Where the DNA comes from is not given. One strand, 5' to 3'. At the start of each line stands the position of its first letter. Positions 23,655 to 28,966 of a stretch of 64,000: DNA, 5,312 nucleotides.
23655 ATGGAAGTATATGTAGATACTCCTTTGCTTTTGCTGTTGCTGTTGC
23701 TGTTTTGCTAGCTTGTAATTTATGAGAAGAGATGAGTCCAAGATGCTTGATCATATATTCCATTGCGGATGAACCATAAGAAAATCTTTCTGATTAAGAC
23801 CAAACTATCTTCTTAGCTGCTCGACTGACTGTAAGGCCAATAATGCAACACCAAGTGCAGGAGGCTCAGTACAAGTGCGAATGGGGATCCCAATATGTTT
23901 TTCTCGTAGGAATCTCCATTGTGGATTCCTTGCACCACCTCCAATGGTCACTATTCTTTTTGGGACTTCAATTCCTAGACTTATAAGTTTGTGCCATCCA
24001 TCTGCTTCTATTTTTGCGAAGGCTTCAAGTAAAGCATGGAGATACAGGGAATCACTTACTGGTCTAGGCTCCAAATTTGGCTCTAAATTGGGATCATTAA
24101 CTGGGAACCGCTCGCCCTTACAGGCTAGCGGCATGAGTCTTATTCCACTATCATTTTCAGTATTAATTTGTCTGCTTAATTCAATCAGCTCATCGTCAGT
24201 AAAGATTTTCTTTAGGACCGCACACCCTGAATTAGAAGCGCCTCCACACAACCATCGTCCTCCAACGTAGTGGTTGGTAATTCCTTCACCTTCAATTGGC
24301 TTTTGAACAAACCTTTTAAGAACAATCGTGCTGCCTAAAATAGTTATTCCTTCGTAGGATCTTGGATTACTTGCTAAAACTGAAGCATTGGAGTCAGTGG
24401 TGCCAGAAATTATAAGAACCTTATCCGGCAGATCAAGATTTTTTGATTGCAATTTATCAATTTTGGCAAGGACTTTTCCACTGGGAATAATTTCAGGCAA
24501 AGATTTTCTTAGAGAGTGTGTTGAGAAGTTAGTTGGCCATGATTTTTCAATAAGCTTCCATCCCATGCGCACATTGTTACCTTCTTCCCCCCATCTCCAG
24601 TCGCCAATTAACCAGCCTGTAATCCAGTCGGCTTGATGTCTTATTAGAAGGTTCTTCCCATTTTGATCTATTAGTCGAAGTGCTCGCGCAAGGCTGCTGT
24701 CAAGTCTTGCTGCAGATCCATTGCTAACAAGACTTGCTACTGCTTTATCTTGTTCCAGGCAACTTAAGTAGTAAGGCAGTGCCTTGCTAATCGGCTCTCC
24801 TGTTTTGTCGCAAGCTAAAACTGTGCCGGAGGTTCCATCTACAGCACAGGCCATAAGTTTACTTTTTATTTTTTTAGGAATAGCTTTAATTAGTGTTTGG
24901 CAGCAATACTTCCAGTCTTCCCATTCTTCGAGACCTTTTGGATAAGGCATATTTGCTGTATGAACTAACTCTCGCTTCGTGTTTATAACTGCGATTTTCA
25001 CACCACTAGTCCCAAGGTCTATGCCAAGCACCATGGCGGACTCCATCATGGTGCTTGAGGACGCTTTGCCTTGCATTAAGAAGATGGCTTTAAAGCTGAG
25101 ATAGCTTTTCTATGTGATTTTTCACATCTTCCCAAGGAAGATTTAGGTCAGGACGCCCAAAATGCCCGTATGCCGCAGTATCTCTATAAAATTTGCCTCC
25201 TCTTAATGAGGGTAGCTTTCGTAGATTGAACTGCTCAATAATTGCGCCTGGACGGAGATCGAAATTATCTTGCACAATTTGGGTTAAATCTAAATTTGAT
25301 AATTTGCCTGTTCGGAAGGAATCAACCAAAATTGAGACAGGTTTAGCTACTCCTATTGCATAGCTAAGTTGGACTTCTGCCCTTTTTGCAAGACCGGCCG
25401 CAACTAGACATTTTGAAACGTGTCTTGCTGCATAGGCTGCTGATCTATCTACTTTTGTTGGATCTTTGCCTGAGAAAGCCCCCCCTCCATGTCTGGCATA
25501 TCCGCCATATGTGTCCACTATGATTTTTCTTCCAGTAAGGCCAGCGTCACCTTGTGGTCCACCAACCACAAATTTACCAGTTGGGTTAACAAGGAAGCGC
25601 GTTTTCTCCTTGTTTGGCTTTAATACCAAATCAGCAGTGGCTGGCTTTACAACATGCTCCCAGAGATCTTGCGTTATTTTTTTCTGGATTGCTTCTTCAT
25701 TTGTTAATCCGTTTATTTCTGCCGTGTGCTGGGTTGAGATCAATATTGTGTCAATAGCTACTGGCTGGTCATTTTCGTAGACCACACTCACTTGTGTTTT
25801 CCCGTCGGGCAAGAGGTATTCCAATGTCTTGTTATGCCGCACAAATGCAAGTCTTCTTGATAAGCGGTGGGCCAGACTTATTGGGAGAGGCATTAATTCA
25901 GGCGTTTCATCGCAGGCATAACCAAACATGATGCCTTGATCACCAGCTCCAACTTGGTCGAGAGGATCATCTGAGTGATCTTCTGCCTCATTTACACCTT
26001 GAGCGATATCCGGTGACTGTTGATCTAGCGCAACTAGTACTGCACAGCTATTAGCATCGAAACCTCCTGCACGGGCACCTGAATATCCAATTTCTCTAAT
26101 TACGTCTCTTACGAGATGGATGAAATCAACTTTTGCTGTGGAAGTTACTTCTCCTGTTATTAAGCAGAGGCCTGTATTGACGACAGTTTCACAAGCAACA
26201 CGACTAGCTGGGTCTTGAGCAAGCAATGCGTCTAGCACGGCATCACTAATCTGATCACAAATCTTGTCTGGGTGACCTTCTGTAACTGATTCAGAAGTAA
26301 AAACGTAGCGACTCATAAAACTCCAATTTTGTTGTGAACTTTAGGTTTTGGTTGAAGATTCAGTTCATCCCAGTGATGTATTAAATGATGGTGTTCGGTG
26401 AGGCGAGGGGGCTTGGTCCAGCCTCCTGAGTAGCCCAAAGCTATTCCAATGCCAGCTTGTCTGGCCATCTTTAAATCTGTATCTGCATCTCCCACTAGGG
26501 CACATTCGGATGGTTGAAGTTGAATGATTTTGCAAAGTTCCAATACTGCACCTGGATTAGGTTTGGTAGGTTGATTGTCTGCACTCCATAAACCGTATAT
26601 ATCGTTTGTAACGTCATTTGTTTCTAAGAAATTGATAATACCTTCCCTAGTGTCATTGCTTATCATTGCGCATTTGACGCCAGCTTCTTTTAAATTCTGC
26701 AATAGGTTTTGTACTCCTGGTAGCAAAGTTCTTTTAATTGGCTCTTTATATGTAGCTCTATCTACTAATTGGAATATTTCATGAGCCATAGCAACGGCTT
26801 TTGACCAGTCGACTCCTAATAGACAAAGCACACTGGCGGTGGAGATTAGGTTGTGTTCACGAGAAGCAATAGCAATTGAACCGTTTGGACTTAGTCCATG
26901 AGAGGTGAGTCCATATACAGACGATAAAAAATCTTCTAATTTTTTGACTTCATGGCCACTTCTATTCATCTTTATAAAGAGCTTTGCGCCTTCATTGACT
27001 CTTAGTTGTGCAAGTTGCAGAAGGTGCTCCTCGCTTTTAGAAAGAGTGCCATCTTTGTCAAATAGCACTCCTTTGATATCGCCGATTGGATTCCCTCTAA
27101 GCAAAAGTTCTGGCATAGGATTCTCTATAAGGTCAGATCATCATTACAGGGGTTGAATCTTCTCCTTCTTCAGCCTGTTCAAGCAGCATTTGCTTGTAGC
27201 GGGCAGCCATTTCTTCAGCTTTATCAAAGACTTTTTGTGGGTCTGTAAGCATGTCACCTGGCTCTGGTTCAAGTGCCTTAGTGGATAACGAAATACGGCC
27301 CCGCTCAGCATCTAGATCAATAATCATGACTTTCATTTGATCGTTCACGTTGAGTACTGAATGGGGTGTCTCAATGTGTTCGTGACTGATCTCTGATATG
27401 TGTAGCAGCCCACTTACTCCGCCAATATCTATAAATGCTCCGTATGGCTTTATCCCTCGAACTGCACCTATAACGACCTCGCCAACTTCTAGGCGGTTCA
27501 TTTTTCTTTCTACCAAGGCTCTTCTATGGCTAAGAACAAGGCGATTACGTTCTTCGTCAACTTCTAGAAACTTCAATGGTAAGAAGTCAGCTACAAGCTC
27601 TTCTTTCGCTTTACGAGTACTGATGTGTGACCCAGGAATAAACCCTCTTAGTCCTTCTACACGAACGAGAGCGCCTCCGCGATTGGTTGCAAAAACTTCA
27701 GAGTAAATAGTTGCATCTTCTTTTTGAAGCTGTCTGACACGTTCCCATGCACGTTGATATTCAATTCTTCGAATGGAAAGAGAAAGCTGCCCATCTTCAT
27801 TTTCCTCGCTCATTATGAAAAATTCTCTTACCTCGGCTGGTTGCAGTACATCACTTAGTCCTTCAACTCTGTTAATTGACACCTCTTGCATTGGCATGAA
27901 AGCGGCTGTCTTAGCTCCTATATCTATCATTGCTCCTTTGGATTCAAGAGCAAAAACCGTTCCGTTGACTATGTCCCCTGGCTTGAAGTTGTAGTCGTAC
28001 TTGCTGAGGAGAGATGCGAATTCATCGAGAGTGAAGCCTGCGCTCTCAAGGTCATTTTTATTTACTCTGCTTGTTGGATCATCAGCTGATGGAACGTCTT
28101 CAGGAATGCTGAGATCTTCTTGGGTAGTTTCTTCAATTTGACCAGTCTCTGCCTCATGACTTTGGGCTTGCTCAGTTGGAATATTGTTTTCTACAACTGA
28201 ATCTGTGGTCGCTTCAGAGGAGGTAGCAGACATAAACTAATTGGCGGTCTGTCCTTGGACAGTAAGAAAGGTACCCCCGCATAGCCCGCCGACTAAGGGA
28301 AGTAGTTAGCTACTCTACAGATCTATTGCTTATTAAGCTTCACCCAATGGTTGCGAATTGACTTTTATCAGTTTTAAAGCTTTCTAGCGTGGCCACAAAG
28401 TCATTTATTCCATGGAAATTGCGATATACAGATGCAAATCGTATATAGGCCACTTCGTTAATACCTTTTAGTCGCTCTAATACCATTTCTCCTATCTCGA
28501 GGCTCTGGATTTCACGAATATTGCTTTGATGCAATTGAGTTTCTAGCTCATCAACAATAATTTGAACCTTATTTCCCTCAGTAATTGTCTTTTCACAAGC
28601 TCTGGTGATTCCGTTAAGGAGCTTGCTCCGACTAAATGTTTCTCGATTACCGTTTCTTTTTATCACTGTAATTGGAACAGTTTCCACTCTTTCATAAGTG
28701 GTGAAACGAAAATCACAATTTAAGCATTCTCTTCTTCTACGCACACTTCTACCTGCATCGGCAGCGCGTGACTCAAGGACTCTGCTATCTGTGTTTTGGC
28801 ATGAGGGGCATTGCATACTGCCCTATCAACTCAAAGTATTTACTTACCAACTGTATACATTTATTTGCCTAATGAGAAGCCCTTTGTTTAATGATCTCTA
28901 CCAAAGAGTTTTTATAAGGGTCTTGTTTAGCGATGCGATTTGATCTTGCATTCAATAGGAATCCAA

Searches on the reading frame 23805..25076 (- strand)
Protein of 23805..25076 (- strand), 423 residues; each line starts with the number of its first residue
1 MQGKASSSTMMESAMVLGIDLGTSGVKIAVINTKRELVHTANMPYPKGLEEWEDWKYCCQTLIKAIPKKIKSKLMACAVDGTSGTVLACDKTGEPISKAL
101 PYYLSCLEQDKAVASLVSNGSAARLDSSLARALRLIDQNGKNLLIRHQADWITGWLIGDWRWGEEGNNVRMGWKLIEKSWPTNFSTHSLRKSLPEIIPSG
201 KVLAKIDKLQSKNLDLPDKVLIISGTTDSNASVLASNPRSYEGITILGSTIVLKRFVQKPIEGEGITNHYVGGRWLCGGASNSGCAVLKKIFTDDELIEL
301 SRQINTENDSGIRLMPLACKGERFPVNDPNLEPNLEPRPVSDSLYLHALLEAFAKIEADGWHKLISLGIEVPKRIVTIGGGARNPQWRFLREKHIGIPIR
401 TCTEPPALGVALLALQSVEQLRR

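Call 13: search_protein_families(library=pfam, proteins=[window:23805-25076:-], max_evalue=0.0001)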
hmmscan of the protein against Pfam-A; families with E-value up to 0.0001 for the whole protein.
window:23805-25076:- (423 aa): 2 families
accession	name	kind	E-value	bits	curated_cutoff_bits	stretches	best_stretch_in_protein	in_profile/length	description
PF00370.27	FGGY_N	-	6e-08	33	28.8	0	15-100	1-96/245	FGGY family of carbohydrate kinases, N-terminal domain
PF02782.22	FGGY_C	-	8.3e-07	29.4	27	1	295-415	71-195/198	FGGY family of carbohydrate kinases, C-terminal domain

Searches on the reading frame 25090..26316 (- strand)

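Call 14: search_protein_families(library=pfam, proteins=[window:25090-26316:-], max_evalue=0.0001)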
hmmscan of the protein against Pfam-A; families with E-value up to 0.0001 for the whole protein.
window:25090-26316:- (408 aa): 3 families
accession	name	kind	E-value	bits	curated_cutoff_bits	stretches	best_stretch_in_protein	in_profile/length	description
PF02773.21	S-AdoMet_synt_C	-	6e-64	214.6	25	1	251-396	1-137/138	S-adenosylmethionine synthetase, C-terminal domain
PF02772.21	S-AdoMet_synt_M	-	1.6e-45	154.5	29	1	122-249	2-120/120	S-adenosylmethionine synthetase, central domain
PF00438.25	S-AdoMet_synt_N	-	1.4e-42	144.7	33.1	1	4-102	2-99/99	S-adenosylmethionine synthetase, N-terminal domain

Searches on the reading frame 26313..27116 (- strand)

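Call 14: search_protein_families(library=pfam, proteins=[window:26313-27116:-], max_evalue=0.0001)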
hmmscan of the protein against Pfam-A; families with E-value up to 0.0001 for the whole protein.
window:26313-27116:- (267 aa): 6 families
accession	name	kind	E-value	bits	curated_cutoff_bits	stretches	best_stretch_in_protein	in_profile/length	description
PF00702.32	Hydrolase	-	7.4e-21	75.8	26.4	1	14-222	1-191/191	haloacid dehalogenase-like hydrolase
PF13419.12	HAD_2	-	2.9e-19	70.3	23.8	1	17-225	1-175/178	Haloacid dehalogenase-like hydrolase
PF13242.12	Hydrolase_like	-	4.3e-08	33.4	22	1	185-240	4-59/75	HAD-hyrolase-like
PF12710.13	HAD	-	2.9e-06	28.3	27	0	110-219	65-189/189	haloacid dehalogenase-like hydrolase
PF08282.18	Hydrolase_3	-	1.6e-05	25.2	20.9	0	190-228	191-229/255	haloacid dehalogenase-like hydrolase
PF13344.12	Hydrolase_6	-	3.7e-05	24.1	27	0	129-157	13-41/101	Haloacid dehalogenase-like hydrolase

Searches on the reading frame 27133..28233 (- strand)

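Call 14: search_protein_families(library=pfam, proteins=[window:27133-28233:-], max_evalue=0.0001)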
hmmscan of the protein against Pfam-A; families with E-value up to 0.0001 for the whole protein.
window:27133-28233:- (366 aa): 1 family
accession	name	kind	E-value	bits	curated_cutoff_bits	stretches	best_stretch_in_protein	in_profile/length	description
PF00575.29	S1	-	1.2e-40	138.2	22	3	248-319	2-74/74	S1 RNA binding domain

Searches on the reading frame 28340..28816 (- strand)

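Call 14: search_protein_families(library=pfam, proteins=[window:28340-28816:-], max_evalue=0.0001)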
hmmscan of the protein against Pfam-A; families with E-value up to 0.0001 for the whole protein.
window:28340-28816:- (158 aa): 2 families
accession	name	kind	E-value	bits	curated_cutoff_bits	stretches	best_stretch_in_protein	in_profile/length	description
PF03477.21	ATP-cone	-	7.7e-22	78.1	25.8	1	49-136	1-87/88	ATP cone domain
PF22811.2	Zn_ribbon_NrdR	-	2.2e-19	69.6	27.2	1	1-42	1-42/42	Transcriptional repressor NrdR-like, N-terminal domain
